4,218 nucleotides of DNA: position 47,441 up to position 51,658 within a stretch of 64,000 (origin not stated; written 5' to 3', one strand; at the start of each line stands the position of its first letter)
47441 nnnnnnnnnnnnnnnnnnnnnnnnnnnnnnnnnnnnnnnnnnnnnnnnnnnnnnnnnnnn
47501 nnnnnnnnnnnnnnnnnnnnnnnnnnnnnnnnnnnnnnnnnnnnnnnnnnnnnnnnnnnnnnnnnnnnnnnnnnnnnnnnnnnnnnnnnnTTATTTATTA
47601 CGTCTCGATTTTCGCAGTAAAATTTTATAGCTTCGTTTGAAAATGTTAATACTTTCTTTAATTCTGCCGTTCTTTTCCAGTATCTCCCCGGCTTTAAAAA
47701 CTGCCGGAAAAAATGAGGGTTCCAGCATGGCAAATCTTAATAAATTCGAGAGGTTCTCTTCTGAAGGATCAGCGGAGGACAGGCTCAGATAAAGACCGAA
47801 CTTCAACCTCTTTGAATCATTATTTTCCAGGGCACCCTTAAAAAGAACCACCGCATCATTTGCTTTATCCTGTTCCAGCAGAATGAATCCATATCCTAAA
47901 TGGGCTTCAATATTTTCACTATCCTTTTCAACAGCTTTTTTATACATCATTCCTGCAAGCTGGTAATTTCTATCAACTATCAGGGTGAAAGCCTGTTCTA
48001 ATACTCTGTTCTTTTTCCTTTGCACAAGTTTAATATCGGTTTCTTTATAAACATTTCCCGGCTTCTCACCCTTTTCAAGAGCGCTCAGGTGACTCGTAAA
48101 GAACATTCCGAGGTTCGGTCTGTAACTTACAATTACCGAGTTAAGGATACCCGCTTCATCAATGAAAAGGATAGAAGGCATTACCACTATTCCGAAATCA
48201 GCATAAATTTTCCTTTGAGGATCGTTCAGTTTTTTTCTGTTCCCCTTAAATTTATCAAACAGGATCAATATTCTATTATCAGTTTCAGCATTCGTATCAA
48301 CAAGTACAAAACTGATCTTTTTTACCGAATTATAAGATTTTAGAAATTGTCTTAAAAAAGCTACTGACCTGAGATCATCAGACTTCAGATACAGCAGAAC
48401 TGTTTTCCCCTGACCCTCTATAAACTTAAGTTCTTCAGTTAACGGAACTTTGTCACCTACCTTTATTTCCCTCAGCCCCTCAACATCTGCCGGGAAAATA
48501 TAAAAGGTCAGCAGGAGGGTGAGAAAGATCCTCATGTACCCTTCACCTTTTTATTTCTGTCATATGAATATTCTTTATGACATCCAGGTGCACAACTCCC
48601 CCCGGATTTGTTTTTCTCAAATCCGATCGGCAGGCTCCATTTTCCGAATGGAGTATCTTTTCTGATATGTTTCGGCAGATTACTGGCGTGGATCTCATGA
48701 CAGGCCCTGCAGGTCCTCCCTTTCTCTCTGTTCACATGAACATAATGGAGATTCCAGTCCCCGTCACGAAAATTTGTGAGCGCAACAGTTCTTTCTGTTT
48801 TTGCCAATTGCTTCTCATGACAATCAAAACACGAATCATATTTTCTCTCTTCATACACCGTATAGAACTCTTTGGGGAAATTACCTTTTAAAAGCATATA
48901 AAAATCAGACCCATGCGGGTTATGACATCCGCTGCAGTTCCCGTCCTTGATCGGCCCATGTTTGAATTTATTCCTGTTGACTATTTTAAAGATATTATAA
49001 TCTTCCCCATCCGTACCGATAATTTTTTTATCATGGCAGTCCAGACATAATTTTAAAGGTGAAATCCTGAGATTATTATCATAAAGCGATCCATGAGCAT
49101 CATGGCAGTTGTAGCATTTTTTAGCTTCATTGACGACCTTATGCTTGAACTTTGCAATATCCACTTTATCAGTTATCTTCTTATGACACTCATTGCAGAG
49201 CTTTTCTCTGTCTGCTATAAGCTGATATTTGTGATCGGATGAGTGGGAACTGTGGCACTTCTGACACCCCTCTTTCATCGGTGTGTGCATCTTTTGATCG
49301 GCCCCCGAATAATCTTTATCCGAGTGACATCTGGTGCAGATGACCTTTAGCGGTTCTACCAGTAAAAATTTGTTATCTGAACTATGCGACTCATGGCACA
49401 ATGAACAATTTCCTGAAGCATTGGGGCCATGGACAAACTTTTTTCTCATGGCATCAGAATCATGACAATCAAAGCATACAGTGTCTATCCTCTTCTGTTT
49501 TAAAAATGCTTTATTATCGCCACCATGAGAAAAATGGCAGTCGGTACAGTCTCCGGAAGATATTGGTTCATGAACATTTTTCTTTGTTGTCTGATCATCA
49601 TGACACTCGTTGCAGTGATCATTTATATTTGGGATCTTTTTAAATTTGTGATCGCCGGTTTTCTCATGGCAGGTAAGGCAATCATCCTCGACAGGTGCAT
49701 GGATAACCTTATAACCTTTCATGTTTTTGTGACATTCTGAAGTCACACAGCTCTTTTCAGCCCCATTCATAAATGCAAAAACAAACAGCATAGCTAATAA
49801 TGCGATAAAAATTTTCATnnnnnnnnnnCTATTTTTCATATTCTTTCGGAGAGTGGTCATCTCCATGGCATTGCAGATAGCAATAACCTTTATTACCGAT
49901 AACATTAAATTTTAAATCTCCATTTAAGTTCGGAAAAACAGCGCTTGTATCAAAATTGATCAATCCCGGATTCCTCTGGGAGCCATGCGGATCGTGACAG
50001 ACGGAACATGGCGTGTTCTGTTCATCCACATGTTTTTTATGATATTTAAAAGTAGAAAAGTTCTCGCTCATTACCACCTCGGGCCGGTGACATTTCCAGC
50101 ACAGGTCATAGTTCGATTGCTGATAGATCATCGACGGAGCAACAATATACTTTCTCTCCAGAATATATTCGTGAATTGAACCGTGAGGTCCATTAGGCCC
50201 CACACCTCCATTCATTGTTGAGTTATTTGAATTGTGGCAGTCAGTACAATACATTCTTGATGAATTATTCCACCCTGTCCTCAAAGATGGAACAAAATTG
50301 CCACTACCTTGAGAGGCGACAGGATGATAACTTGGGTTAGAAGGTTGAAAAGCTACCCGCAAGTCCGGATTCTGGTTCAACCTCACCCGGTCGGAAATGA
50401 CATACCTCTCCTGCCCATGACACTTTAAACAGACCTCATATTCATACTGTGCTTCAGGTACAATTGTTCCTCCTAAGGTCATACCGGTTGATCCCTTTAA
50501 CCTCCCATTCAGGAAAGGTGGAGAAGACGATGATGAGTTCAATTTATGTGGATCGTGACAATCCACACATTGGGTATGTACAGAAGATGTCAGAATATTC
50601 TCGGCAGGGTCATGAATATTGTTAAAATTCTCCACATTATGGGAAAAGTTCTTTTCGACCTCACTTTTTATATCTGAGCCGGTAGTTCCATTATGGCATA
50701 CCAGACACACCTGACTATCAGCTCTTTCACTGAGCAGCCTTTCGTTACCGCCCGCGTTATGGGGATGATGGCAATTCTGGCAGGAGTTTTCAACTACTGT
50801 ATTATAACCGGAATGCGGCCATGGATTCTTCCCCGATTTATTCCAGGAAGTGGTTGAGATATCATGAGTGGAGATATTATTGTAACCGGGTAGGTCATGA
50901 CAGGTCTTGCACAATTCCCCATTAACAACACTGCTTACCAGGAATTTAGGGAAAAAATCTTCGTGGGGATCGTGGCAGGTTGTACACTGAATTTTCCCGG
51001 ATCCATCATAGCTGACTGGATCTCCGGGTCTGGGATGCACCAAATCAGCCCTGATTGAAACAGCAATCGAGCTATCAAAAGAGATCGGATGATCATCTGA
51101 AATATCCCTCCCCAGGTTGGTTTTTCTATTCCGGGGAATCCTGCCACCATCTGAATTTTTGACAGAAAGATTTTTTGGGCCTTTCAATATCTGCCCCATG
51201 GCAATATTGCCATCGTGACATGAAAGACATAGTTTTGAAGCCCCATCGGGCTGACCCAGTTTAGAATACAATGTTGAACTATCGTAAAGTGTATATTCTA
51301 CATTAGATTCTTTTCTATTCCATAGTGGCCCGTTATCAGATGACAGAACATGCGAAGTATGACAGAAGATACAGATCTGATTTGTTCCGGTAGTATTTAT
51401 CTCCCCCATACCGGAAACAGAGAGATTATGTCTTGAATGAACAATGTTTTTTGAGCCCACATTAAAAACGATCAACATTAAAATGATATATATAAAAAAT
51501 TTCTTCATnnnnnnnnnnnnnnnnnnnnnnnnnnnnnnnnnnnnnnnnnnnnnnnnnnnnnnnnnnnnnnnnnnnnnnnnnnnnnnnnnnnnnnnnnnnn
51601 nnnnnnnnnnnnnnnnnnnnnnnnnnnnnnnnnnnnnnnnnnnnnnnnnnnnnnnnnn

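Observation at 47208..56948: The two cytochrome units share a promoter design and a 16-bp operator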

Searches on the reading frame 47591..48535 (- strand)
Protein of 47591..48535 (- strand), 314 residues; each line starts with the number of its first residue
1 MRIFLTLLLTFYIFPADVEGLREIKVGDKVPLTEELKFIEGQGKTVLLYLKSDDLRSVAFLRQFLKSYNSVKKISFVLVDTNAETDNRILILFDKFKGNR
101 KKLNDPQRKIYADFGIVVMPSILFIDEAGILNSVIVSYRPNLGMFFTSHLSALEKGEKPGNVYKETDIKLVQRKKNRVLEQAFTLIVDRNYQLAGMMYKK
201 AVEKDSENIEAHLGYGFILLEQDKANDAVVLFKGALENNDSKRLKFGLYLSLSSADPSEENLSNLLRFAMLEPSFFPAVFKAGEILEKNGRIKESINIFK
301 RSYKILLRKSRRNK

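Call 9: search_protein_families(library=pfam, proteins=[window:47591-48535:-], max_evalue=0.01)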
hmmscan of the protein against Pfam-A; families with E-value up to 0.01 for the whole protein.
window:47591-48535:- (314 aa): 4 families
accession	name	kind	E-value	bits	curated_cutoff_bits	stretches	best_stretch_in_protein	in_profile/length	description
PF14559.12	TPR_19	-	5.6e-06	27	25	1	189-240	5-56/68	Tetratricopeptide repeat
PF13431.12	TPR_17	-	5.5e-05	23.6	24.4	1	198-228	2-32/34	Tetratricopeptide repeat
PF07719.23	TPR_2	-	0.0054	17.2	27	0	280-305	5-30/34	Tetratricopeptide repeat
PF13414.12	TPR_11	-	0.008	16.3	26.8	0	198-222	17-41/42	TPR repeat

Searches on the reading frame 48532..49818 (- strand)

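Call 9: search_protein_families(library=pfam, proteins=[window:48532-49818:-], max_evalue=0.01)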
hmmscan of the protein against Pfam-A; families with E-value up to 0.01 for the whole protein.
window:48532-49818:- (428 aa): 6 families
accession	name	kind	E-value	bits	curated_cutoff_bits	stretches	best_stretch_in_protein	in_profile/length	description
PF09699.15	Paired_CXXCH_1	-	7.8e-61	201.9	20.6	6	83-123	1-40/41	Doubled CXXCH motif (Paired_CXXCH_1)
PF14522.11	Cytochrome_C7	-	1.2e-12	47.9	24.8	1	195-262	4-66/67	Cytochrome c7 and related cytochrome c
PF14537.11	Cytochrom_c3_2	-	3.9e-12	46.9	25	3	177-263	1-79/79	Cytochrome c3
PF22113.1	Mtrc-MtrF_II-IV_dom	-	7.4e-12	45.6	30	3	206-377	7-166/176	Outer membrane cytochrome MtrC/MtrF-like, domains II/IV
PF02085.21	Cytochrom_CIII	-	1.1e-08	35.7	22.9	1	218-302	17-85/101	Class III cytochrome C family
PF22678.1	Cytochrom_c_NrfB-like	-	0.00024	22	27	1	108-152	29-75/89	Cytochrome c-type protein NrfB-like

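Call 10: search_protein_families(library=ncbifam, proteins=[window:48532-49818:-], max_evalue=0.01)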
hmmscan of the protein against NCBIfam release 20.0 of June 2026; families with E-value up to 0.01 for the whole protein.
window:48532-49818:- (428 aa): 7 families
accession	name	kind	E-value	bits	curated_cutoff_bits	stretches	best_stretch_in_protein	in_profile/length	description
TIGR01905.1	paired_CXXCH_1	subfamily_domain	1.4e-49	165.7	25.2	6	83-123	1-40/41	doubled CXXCH domain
TIGR03508.1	decahem_SO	subfamily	6.8e-37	127.3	192.2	3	160-382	72-257/258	DmsE family decaheme c-type cytochrome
NF041028.1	decahem_GSU2203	exception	2.6e-31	109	325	3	158-315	101-245/317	GSU2203 family decaheme c-type cytochrome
NF045713.1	CxxCH_16_HmcA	equivalog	4.1e-07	29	400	1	43-193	110-256/541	sulfate respiration complex hexadecaheme cytochrome HmcA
NF008659.0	PRK11659.1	equivalog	1.2e-06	28.3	184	1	7-180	11-182/188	cytochrome c nitrite reductase pentaheme subunit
TIGR03146.1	cyt_nit_nrfB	equivalog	0.0016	18.7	166.6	0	201-263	80-142/145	cytochrome c nitrite reductase pentaheme subunit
NF045722.1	c3_cytochr_TmcA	equivalog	0.0017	18.3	114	0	136-169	81-114/125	acidic tetraheme cytochrome c3 TmcA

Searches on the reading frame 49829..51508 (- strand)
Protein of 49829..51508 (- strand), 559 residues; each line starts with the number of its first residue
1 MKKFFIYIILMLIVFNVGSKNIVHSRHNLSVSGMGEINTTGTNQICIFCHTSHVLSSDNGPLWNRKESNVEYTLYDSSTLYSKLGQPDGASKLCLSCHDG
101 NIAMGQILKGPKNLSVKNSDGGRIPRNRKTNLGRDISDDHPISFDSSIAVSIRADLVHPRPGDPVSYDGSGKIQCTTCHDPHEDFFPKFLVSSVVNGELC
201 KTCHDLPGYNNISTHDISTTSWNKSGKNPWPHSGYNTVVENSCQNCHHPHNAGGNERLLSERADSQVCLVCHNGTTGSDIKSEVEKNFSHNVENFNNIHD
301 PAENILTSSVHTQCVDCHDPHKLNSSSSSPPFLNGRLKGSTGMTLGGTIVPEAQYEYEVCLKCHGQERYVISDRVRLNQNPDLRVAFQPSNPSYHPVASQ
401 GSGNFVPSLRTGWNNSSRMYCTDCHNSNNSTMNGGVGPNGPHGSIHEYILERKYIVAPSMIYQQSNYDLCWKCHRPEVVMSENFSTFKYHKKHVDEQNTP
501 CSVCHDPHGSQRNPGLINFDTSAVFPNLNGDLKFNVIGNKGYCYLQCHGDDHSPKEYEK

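Call 9: search_protein_families(library=pfam, proteins=[window:49829-51508:-], max_evalue=0.01)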
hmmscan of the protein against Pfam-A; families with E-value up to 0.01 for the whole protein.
window:49829-51508:- (559 aa): 5 families
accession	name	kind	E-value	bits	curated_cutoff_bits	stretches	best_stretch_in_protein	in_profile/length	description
PF09699.15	Paired_CXXCH_1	-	1e-24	86.4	20.6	3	174-205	8-37/41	Doubled CXXCH motif (Paired_CXXCH_1)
PF14522.11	Cytochrome_C7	-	2.5e-14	53.3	24.8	2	172-205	13-49/67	Cytochrome c7 and related cytochrome c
PF22113.1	Mtrc-MtrF_II-IV_dom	-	4.3e-14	52.9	30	2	237-366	3-129/176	Outer membrane cytochrome MtrC/MtrF-like, domains II/IV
PF14537.11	Cytochrom_c3_2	-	5.5e-09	36.8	25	0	173-273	7-79/79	Cytochrome c3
PF22678.1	Cytochrom_c_NrfB-like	-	0.0002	22.2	27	0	421-511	1-71/89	Cytochrome c-type protein NrfB-like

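Call 10: search_protein_families(library=ncbifam, proteins=[window:49829-51508:-], max_evalue=0.01)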
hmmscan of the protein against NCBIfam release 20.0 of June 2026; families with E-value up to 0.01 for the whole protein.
window:49829-51508:- (559 aa): 6 families
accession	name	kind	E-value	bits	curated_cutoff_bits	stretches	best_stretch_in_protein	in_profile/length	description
TIGR01905.1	paired_CXXCH_1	subfamily_domain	3e-18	65.4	25.2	3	238-274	4-38/41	doubled CXXCH domain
TIGR03508.1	decahem_SO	subfamily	1.6e-16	60.6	192.2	2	42-287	33-235/258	DmsE family decaheme c-type cytochrome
NF041028.1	decahem_GSU2203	exception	1.3e-09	37.7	325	2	88-319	98-296/317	GSU2203 family decaheme c-type cytochrome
NF045713.1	CxxCH_16_HmcA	equivalog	0.00016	20.4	400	1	198-330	133-245/541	sulfate respiration complex hexadecaheme cytochrome HmcA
TIGR03146.1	cyt_nit_nrfB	equivalog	0.00019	21.8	166.6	1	414-512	36-123/145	cytochrome c nitrite reductase pentaheme subunit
TIGR03153.1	cytochr_NrfH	equivalog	0.00066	19.7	134.2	0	456-509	17-63/138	cytochrome c nitrite reductase small subunit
